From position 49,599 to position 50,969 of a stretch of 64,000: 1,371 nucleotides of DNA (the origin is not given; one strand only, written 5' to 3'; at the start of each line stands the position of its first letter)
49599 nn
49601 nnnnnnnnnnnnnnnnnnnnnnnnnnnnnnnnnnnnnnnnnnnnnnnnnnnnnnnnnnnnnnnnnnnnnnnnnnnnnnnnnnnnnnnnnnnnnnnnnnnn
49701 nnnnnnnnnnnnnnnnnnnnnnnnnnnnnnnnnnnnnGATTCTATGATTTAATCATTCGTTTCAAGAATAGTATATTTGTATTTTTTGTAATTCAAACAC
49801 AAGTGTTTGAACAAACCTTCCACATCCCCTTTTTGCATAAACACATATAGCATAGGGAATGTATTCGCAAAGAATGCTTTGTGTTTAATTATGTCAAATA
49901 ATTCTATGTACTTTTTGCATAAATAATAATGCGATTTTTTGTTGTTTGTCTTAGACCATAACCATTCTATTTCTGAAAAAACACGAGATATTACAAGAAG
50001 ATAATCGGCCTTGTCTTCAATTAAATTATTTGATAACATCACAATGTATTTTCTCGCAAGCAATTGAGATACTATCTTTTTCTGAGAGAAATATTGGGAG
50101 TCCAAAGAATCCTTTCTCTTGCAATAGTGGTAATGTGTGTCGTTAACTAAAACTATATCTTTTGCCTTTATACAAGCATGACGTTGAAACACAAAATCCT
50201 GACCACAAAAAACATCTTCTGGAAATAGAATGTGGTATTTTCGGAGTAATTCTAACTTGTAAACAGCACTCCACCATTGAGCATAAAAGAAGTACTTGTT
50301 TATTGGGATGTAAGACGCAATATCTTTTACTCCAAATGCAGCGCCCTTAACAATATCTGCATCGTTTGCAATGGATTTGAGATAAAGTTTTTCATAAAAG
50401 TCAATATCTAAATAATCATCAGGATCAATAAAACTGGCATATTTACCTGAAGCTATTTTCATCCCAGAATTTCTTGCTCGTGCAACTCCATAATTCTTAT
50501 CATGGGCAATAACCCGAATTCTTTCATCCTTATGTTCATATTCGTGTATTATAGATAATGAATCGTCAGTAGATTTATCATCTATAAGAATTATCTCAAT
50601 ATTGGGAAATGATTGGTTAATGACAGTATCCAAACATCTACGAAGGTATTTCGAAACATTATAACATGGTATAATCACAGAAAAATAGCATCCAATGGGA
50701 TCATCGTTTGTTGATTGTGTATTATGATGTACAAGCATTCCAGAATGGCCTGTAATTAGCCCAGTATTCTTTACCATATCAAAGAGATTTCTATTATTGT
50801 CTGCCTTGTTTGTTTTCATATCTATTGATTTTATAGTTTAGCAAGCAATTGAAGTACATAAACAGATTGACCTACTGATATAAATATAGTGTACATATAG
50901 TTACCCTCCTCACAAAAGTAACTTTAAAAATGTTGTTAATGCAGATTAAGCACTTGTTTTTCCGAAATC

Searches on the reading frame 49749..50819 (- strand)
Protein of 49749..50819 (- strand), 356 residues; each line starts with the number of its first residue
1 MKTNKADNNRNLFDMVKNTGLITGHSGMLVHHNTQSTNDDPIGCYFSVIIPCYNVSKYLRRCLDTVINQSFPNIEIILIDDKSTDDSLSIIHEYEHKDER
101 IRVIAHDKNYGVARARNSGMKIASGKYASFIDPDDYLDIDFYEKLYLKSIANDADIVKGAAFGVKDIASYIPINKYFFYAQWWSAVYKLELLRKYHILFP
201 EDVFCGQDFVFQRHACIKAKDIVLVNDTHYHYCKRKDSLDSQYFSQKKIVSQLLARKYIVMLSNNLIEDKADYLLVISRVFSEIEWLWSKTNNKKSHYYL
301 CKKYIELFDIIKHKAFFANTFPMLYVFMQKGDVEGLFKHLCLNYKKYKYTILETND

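Call 14: search_protein_families(library=pfam, proteins=[window:49749-50819:-], max_evalue=0.001)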
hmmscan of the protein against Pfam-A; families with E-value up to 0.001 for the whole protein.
window:49749-50819:- (356 aa): 3 families
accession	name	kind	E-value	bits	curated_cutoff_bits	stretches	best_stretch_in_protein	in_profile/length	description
PF00535.33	Glycos_transf_2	-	1.6e-37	129.5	23.3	1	47-193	1-143/168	Glycosyl transferase family 2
PF10111.15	Glyco_tranf_2_2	-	3e-14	53.6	27.3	1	47-146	1-103/276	Glycosyltransferase like family 2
PF13641.12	Glyco_tranf_2_3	-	9.3e-10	39.3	27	1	46-137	3-99/230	Glycosyltransferase like family 2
